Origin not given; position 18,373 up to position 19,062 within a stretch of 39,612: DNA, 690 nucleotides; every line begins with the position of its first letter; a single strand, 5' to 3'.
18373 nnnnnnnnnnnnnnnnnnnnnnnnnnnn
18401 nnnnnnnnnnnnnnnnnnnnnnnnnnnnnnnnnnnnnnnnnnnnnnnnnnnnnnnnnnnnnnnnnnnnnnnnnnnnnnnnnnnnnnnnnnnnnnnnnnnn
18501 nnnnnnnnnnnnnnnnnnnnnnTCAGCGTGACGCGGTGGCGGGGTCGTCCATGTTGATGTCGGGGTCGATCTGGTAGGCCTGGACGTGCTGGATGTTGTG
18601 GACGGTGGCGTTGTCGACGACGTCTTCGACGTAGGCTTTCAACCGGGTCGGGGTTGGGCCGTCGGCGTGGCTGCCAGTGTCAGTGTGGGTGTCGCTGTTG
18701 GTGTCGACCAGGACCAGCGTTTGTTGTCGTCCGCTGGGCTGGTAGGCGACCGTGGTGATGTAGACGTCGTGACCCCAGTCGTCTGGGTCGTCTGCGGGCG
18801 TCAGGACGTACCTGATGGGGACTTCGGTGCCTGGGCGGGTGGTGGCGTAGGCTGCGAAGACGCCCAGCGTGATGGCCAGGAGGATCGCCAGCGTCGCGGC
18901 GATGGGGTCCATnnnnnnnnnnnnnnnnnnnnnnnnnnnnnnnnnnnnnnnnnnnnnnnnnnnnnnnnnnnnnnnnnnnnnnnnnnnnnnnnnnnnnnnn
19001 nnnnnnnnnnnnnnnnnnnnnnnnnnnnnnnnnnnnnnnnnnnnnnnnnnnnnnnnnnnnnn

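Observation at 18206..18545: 317-nt ORF-free, strongly strand-skewed tract bracketed by two late elements: orphan promoter, candidate C-rich ncRNA or packaging site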

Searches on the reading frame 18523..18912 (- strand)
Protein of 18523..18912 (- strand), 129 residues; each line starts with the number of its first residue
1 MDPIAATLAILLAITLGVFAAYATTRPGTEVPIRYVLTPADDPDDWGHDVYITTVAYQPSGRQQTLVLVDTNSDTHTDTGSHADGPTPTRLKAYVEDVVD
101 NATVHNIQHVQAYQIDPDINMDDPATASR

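Call 10: search_protein_families(library=pfam, proteins=[window:18523-18912:-], max_evalue=0.01)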
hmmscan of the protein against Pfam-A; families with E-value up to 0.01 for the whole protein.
window:18523-18912:- (129 aa): 0 families

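Call 21: find_related_loci(query=window:18523-18912:-, collection=viral_contigs, flank=6000)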
Query window:18523-18912:- (129 aa) in viral_contigs; peptide patterns used: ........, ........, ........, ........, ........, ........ (x = any residue, [..] = any of these).
8 stretches matched a pattern; 2 encode a relative of the query (tblastn E <= 1e-3); 2 distinct loci.
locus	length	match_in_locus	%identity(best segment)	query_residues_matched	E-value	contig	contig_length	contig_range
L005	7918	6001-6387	92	1-129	5e-77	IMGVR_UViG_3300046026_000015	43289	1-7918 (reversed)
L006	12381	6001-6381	86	1-129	8e-69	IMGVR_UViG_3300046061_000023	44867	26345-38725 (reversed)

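Call 26: search_protein_families(library=pfam, proteins=[L006:6592-7053:-, window:18523-18912:-], max_evalue=1)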
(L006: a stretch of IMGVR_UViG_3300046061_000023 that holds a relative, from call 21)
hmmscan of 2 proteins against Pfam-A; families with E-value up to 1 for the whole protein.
L006:6592-7053:- (153 aa): 19 families
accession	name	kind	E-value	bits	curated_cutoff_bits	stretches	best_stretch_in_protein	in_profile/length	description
PF02796.21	HTH_7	-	2.9e-05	24.5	23.8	1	6-34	12-40/45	Helix-turn-helix domain of resolvase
PF10668.15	Phage_terminase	-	0.00019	21.5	22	1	3-36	7-43/67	Phage terminase small subunit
PF13392.12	HNH_3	-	0.00022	21.2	24.8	1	85-128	2-44/46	HNH endonuclease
PF13518.12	HTH_28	-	0.0004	20.8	25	1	10-40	7-37/52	Helix-turn-helix domain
PF13384.12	HTH_23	-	0.001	19.2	24.6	1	10-35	12-37/50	Homeodomain-like domain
PF13542.12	HTH_Tnp_ISL3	-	0.0054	16.6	27.4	1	14-39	26-50/51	Helix-turn-helix domain of transposase family ISL3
PF13936.12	HTH_38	-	0.0085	16.3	27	1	6-34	11-39/44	Helix-turn-helix domain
PF04218.19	CENP-B_N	-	0.0091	16.1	21.2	1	10-36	17-43/53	CENP-B N-terminal DNA-binding domain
PF13551.12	HTH_29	-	0.0098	16.4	28.1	1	10-36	6-33/64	Winged helix-turn helix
PF19575.5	HTH_58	-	0.013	15.8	23.8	1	6-44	17-55/62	Helix-turn-helix domain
PF08822.17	DUF1804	-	0.023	15.1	29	1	6-35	9-39/164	Protein of unknown function (DUF1804)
PF08220.18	HTH_DeoR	-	0.026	14.7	21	1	17-34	16-33/57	DeoR-like helix-turn-helix domain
PF08279.18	HTH_11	-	0.029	14.7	25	1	11-34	9-34/55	HTH domain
PF04545.22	Sigma70_r4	-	0.029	14.3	24.1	1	9-35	14-40/50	Sigma-70, region 4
PF00392.27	GntR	-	0.085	13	27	1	14-34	20-43/64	Bacterial regulatory proteins, gntR family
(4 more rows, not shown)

window:18523-18912:- (129 aa): 0 families

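Call 63: find_homologous_proteins(query=window:18523-18912:-, max_evalue=0.001)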
Query window:18523-18912:- (129 aa): 6 proteins with E <= 0.001 among 19 candidates.
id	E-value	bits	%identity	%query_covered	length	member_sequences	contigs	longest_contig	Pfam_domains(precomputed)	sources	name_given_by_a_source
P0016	1.5e-78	279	100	100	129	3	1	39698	-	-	-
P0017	4.0e-65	235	86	100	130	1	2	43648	-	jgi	-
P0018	4.6e-63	229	86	100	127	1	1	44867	-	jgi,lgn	jgi:hypothetical protein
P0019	5.0e-40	154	64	95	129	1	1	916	-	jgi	-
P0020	7.6e-33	131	59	94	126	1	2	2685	-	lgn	-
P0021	1.4e-31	127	53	93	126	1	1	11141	-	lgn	-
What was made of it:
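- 18523..18912 (-): Upstream 129-aa gene (N-terminal hydrophobic segment, function unknown). It is the last gene of the early block, and its final codons and stop overlap promoter P1. Six proteins in the big protein database including the window's own; the five relatives are 53-86% identical (call 63).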

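Call 64: find_encoding_contigs(protein=P0017, flank=4000, max_places=3)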
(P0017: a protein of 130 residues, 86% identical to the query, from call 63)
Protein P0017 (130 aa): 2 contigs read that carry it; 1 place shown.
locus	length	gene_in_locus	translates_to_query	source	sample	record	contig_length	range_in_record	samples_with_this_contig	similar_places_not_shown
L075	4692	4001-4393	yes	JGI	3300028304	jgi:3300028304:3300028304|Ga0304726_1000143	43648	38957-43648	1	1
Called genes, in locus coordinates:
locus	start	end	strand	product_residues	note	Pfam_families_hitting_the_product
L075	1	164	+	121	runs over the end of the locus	-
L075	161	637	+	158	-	-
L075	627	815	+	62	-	-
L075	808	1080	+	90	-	-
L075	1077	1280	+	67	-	-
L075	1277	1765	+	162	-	-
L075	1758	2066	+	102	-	-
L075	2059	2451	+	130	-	-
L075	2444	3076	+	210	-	-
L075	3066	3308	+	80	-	-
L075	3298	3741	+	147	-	-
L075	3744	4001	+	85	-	-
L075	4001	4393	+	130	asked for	-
